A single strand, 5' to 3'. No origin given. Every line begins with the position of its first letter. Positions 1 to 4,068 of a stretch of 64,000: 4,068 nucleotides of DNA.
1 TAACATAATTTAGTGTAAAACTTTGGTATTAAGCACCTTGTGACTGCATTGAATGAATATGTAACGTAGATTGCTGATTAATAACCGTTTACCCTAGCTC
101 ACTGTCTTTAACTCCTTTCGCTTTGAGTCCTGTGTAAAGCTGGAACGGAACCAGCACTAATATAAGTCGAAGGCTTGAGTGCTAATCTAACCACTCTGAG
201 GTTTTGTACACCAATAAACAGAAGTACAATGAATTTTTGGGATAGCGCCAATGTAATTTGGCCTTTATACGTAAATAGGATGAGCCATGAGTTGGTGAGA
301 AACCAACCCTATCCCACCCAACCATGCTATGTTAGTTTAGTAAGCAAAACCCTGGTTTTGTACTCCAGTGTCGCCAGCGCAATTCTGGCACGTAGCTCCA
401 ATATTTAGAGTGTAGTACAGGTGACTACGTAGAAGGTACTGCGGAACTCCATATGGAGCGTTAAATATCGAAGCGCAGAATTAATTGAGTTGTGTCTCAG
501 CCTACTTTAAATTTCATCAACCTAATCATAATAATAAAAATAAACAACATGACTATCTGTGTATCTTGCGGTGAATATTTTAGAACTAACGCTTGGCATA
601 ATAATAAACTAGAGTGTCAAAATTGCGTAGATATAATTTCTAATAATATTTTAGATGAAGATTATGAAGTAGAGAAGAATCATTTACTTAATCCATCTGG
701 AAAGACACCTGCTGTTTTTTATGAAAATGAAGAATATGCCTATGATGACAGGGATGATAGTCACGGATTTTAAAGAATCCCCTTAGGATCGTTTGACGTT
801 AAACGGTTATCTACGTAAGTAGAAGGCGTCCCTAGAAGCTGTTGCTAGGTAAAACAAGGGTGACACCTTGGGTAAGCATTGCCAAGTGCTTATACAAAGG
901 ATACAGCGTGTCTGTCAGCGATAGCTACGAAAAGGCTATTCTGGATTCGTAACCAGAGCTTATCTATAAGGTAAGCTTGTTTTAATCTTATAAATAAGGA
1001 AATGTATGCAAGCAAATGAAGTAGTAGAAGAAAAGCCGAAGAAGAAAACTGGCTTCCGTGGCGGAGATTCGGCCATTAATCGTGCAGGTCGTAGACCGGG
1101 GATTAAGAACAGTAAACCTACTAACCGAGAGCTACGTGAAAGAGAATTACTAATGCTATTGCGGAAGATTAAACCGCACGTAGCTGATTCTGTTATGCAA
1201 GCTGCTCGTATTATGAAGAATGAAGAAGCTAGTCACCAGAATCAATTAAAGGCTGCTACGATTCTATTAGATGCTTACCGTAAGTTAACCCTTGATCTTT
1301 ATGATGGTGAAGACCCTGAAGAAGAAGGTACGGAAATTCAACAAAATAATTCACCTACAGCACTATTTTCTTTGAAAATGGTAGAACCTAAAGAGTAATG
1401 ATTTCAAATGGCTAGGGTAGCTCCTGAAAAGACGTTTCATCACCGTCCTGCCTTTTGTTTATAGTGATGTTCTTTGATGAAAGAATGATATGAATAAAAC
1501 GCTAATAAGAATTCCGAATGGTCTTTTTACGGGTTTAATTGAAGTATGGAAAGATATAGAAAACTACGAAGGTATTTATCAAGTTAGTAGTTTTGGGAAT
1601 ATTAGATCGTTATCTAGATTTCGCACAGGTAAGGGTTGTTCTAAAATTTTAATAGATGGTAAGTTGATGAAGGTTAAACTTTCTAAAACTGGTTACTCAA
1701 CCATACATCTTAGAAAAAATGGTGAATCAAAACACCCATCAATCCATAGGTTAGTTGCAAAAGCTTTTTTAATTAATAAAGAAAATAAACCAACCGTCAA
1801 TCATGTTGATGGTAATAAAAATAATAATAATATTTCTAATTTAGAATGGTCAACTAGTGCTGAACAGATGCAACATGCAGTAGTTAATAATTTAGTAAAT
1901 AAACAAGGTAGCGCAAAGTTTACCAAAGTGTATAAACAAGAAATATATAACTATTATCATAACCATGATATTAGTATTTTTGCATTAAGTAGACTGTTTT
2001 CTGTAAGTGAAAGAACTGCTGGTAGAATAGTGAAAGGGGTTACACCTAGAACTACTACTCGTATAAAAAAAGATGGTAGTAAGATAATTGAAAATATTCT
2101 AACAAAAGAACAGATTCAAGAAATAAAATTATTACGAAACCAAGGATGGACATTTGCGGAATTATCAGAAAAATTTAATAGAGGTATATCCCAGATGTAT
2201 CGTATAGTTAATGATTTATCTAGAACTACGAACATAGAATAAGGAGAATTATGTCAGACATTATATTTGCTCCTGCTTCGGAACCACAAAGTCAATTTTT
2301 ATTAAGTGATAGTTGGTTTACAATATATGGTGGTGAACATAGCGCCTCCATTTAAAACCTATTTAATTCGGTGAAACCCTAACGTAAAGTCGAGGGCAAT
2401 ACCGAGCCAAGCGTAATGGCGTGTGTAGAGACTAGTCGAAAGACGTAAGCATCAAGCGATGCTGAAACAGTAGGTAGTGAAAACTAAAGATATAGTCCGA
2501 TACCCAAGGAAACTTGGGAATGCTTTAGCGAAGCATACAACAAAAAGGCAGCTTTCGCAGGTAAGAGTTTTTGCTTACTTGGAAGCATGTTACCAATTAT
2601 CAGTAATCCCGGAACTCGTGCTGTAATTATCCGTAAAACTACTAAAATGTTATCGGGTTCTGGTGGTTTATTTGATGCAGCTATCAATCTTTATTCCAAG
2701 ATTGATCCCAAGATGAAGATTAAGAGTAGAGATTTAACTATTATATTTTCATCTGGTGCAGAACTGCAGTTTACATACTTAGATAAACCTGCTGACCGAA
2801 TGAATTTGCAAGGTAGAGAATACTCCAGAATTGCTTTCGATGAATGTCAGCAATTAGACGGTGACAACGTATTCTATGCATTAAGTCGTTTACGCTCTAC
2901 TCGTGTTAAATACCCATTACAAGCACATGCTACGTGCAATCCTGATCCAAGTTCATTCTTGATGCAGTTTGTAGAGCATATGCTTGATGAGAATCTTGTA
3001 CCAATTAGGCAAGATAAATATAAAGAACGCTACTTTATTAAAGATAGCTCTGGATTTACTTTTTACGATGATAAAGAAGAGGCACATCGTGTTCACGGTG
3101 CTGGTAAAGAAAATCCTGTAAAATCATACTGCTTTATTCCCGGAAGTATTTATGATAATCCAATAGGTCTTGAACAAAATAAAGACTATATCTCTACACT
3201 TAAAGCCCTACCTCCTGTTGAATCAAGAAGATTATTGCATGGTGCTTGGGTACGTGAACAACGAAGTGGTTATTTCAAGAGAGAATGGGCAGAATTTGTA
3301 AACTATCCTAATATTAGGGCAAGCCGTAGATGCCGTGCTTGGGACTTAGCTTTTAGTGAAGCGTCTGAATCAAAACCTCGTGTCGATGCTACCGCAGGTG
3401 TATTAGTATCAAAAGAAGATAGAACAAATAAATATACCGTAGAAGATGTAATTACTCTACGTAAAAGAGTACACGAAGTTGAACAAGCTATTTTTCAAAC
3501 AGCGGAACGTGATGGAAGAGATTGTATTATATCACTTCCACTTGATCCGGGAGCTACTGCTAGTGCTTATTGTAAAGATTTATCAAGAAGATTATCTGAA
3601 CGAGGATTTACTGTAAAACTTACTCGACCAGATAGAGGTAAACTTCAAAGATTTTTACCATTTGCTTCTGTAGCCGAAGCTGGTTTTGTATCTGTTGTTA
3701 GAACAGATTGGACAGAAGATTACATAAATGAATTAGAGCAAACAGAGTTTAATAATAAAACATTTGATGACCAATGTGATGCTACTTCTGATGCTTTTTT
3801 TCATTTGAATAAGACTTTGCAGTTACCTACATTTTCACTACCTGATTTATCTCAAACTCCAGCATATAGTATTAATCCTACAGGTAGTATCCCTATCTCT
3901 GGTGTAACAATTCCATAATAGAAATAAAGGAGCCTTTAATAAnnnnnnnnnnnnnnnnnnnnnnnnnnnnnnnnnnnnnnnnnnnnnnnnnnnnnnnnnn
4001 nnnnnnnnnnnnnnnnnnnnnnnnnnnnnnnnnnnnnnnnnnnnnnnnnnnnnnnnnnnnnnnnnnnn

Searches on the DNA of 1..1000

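Call 86: search_rna_families(source=window, start=1, end=1000, threshold=evalue, max_evalue=0.01, show_alignments=1)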
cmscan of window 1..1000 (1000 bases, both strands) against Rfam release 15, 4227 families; matches with E-value up to 0.01: 1.
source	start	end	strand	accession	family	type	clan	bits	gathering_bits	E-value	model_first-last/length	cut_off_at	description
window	326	397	+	RF00005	tRNA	Gene; tRNA;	CL00001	48.5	29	4.2e-09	1-71/71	no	tRNA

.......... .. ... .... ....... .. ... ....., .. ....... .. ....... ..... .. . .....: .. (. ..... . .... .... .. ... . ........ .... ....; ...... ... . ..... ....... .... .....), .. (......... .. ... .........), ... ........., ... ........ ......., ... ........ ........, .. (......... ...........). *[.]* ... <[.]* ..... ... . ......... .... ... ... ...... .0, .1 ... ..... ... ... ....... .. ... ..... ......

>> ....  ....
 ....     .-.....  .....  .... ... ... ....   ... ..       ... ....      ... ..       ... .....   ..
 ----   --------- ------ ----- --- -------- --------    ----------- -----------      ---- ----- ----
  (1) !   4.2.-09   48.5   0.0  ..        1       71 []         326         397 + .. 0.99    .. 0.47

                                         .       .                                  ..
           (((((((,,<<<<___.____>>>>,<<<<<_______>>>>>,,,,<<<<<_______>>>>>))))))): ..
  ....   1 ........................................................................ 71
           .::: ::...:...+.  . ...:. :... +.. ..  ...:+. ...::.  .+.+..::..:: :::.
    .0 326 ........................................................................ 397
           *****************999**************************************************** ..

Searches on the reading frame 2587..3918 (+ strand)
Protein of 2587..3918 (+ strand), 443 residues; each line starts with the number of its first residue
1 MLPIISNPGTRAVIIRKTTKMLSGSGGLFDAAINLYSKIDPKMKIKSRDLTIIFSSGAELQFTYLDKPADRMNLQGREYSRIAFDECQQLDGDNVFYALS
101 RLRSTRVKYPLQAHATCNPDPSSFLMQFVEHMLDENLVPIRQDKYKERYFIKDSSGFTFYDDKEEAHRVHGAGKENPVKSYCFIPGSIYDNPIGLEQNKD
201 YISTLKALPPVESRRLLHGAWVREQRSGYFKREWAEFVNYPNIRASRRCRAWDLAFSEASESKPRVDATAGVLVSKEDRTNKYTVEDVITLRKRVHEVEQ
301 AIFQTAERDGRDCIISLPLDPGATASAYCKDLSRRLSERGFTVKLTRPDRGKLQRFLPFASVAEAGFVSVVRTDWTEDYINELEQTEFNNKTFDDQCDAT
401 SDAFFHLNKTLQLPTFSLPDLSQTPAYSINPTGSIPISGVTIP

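Call 21: search_dna_similar(query=window:2587-3918:+, collection=phages, mode=protein, max_rows=15)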
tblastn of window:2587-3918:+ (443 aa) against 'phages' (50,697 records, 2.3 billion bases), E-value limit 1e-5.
Records with a match: 1363; places in all: 1371; records where one place covers at least 80% of the query: 1200.
Best place of each record, by identity: <60% 1363.
By first word of the organism name: Escherichia 341; Pseudomonas 231; Vibrio 146; Rheinheimera 115; Salmonella 97; Acinetobacter 91; Klebsiella 40; Erwinia 35; Shigella 24; Campylobacter 24; and 48 more.
By host as written in the record: - 192; Rheinheimera sp. BAL341 115; Escherichia coli 99; Pseudomonas aeruginosa 71; Escherichia coli K-12 MG1655 50; Acinetobacter baumannii 36; Pseudomonas aeruginosa PAO1 26; Campylobacter jejuni 22; and 347 more.
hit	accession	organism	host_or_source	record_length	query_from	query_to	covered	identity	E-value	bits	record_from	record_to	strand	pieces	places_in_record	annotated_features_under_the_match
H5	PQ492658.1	Limnohabitans phage DC31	Limnohabitans sp. DCL3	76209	2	443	100%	45.1%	8e-115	375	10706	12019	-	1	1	hypothetical protein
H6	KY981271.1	Curvibacter phage P26059A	Curvibacter sp. IMCC26059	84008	10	443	98%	41.8%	1e-99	332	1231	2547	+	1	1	terminase large subunit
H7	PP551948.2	Pseudomonas phage UNO-G1W1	Pseudomonas fluorescens Migula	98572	1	429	97%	38.9%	7e-91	306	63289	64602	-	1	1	terminase large subunit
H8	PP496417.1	Pseudomonas phage vB_PpuM-Roomu-2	Pseudomonas putida KT2440 and Paw85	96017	2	429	97%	39.0%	1e-89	303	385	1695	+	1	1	terminase large subunit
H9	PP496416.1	Pseudomonas phage vB_PpuM-Kassivere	Pseudomonas putida KT2440 and Paw85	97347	2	429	97%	39.0%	1e-89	303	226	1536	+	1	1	terminase large subunit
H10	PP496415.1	Pseudomonas phage vB_PpuM-NoPa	Pseudomonas putida KT2440 and Paw85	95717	2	429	97%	39.0%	2e-89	303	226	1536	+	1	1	terminase large subunit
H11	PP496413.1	Pseudomonas phage vB_PpuM-Amme-3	Pseudomonas putida KT2440 and Paw85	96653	2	429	97%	39.0%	2e-89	303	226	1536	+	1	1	terminase large subunit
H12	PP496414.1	Pseudomonas phage vB_PpuM-KoPa-4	Pseudomonas putida KT2440 and Paw85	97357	2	429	97%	39.0%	2e-89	303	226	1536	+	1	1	terminase large subunit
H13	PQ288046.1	Pseudomonas phage XD2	Pseudomonas aeruginosa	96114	2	429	97%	38.8%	2e-90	305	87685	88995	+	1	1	none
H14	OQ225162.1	Pseudomonas phage vB_PaeS_B8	Pseudomonas aeruginosa B8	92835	5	430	96%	39.0%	7e-91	306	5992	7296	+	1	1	putative terminase large subunit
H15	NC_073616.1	Pseudomonas phage vB_PaeS_B8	Pseudomonas aeruginosa B8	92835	5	430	96%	39.0%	7e-91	306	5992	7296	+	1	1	putative terminase large subunit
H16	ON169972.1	Pseudomonas phage EM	Pseudomonas aeruginosa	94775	5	430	96%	39.0%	2e-90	305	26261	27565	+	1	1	terminase large subunit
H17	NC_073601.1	Pseudomonas phage EM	Pseudomonas aeruginosa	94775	5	430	96%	39.0%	2e-90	305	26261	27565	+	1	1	terminase large subunit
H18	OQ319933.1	Pseudomonas phage bmx-p3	Pseudomonas aeruginosa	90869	1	430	97%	38.4%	2e-90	305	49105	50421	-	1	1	terminase large subunit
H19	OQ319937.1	Pseudomonas phage 20Sep418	Pseudomonas aeruginosa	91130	1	430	97%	38.4%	2e-90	305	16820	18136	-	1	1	terminase large subunit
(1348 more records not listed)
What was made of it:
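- Closest known: Limnohabitans phage DC31 and Curvibacter phage P26059A. Same: Terminase is 45% and 42% identical respectively (call 21).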

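Call 44: get_annotated_region(hit=H5, flank=20000)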
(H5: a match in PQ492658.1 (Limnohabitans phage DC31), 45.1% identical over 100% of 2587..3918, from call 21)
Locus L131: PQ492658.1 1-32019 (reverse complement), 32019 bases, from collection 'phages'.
description: Limnohabitans phage DC31, complete genome.
organism: Limnohabitans phage DC31 (NCBI taxid 2883572)
taxonomy: Viruses; Duplodnaviria; Heunggongvirae; Uroviricota; Caudoviricetes; Pakpunavirus
host: Limnohabitans sp. DCL3; source: freshwater; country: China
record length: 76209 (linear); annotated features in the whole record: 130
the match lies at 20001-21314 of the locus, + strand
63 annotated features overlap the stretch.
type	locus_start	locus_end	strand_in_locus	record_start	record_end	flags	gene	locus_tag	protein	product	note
CDS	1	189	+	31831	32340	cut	-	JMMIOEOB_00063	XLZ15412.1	hypothetical protein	-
CDS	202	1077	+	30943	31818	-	-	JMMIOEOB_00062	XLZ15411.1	hypothetical protein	-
CDS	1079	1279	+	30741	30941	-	-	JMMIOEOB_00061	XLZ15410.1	hypothetical protein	-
CDS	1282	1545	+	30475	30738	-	-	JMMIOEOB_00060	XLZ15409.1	hypothetical protein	-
CDS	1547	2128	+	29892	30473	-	-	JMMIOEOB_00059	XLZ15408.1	hypothetical protein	-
CDS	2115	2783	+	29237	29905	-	-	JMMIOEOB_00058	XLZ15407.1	putative flavin-dependent thymidylate synthase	-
CDS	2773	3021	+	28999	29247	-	-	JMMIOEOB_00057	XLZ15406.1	hypothetical protein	-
CDS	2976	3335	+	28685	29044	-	-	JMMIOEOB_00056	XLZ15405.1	hypothetical protein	-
CDS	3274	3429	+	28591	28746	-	-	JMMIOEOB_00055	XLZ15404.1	hypothetical protein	-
CDS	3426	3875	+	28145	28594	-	-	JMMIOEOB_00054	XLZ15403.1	hypothetical protein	-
CDS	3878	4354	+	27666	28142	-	-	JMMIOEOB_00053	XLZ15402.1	hypothetical protein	-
CDS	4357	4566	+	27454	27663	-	-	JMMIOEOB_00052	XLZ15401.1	hypothetical protein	-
CDS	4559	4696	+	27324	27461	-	-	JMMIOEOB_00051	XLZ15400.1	hypothetical protein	-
CDS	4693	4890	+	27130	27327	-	-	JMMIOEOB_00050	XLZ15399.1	hypothetical protein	-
CDS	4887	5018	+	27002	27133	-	-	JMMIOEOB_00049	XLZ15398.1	hypothetical protein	-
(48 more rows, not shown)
